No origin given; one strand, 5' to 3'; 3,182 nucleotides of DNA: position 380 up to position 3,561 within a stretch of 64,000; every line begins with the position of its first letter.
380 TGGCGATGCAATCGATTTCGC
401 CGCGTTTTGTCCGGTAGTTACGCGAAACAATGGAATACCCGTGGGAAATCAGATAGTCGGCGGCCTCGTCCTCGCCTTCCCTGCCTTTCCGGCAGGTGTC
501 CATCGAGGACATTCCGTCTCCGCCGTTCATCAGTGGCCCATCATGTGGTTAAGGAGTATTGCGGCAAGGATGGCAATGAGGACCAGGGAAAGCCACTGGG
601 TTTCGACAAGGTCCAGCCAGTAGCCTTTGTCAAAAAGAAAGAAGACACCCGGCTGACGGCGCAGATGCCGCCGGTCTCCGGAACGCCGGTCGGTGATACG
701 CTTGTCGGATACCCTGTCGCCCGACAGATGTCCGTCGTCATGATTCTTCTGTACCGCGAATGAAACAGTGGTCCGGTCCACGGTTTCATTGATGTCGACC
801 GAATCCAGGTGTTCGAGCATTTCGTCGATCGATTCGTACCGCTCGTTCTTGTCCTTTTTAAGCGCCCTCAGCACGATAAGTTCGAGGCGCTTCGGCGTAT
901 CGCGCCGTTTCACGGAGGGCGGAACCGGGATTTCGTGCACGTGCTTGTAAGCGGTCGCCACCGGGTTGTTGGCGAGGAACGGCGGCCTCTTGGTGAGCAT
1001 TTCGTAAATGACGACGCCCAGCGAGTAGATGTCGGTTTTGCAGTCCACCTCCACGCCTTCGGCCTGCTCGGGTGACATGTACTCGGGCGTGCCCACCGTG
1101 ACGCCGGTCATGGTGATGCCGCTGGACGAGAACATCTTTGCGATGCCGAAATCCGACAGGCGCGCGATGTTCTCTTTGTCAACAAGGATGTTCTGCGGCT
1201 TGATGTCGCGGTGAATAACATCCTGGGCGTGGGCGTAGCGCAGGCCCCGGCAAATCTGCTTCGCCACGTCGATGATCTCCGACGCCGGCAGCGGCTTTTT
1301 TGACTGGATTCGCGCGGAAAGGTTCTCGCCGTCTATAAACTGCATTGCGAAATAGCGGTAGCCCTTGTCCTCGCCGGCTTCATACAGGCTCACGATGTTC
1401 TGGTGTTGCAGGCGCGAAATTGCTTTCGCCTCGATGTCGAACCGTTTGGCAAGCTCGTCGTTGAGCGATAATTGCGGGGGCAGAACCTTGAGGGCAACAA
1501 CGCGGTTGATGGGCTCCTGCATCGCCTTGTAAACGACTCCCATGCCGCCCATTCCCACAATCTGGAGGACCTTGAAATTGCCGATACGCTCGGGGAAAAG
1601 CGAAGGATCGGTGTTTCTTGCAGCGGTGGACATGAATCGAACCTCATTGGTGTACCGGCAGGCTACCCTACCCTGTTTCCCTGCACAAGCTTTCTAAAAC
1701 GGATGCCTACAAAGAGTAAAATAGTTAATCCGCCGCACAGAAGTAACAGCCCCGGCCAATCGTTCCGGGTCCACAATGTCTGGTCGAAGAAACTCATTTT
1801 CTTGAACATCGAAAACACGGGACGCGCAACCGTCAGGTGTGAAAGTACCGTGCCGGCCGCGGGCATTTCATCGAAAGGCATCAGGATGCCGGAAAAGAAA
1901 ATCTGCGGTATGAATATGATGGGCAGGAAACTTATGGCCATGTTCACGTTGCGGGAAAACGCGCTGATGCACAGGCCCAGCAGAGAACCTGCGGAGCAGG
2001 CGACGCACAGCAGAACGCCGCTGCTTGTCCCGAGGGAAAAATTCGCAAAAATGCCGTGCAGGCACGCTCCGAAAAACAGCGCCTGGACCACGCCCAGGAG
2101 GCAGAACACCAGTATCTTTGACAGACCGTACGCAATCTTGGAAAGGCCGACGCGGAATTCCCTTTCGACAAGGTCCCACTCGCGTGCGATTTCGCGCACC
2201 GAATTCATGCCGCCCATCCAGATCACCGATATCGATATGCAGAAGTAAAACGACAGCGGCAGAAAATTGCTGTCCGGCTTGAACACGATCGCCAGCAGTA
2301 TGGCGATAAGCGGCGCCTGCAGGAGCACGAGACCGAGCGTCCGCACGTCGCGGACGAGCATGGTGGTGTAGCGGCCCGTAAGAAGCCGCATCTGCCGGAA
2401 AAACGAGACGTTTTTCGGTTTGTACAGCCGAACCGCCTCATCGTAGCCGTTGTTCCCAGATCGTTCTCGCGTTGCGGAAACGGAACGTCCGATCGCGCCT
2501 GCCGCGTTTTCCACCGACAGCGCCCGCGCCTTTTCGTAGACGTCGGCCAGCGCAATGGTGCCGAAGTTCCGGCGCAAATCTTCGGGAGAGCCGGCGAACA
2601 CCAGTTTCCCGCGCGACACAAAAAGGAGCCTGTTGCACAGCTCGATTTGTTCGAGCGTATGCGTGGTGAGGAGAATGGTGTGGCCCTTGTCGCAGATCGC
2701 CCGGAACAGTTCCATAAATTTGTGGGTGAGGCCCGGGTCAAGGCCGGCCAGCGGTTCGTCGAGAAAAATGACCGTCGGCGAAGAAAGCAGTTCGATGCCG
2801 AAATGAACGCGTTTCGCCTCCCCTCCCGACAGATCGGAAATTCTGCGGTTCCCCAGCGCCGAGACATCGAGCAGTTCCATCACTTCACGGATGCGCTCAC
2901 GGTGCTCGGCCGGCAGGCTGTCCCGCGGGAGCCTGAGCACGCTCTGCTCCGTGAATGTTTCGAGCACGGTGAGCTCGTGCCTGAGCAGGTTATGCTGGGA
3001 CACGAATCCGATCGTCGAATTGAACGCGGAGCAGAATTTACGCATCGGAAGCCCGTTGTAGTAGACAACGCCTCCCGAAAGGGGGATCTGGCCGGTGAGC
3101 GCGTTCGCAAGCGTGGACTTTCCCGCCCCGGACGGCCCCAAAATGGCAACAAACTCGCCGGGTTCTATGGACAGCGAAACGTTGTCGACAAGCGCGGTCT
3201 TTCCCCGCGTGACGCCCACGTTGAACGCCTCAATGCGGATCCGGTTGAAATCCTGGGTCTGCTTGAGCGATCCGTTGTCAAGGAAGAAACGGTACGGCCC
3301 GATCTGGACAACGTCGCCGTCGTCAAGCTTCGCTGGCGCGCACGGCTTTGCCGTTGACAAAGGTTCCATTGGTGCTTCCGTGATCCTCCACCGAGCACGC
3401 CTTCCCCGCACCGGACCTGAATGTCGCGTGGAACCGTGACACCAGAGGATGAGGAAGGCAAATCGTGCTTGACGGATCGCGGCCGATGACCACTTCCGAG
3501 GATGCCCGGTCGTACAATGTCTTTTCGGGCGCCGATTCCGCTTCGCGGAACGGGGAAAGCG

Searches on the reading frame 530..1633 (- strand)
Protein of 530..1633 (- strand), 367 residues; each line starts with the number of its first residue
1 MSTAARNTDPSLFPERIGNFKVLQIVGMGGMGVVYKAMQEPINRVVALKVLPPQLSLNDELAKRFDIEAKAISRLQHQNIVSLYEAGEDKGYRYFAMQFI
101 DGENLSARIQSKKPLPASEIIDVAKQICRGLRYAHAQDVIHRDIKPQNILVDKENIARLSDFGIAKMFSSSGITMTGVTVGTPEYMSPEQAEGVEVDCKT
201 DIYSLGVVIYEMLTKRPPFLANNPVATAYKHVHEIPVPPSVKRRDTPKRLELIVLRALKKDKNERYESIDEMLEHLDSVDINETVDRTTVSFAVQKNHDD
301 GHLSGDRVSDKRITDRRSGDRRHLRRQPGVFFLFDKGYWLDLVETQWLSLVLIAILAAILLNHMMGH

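Call 72: search_protein_families(library=pfam, proteins=[window:530-1633:-], max_evalue=0.001)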
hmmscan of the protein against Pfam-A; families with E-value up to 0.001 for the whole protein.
window:530-1633:- (367 aa): 3 families
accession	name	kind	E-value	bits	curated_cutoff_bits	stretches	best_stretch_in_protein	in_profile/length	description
PF00069.31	Pkinase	-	8.5e-57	193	31.7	1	20-275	1-260/263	Protein kinase domain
PF07714.23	PK_Tyr_Ser-Thr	-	5.7e-37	127.9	23.1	1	22-266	3-249/258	Protein tyrosine and serine/threonine kinase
PF03109.22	ABC1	-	0.00019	21.1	22.9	0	93-169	143-218/244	ABC1 atypical kinase-like domain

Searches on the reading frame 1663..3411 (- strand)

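Call 72: search_protein_families(library=pfam, proteins=[window:1663-3411:-], max_evalue=0.001)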
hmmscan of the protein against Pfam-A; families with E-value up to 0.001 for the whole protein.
window:1663-3411:- (582 aa): 6 families
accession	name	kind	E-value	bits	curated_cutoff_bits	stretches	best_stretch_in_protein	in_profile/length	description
PF00005.33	ABC_tran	-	4.7e-28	98.9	25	1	76-222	2-137/137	ABC transporter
PF01061.29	ABC2_membrane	-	2.4e-15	57.1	26.9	1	340-533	2-203/211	ABC-2 type transporter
PF12698.13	ABC2_membrane_3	-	1.1e-12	48.2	31.6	1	377-568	154-344/347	ABC-2 family transporter protein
PF13304.12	AAA_21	-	8.8e-11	42.9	27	1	164-251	207-298/304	AAA domain, putative AbiEii toxin, Type IV TA system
PF13191.12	AAA_16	-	1.1e-05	26.5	32.6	1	84-219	24-140/167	AAA ATPase domain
PF03193.22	RsgA_GTPase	-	0.00011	22.5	30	1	73-110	95-131/174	RsgA GTPase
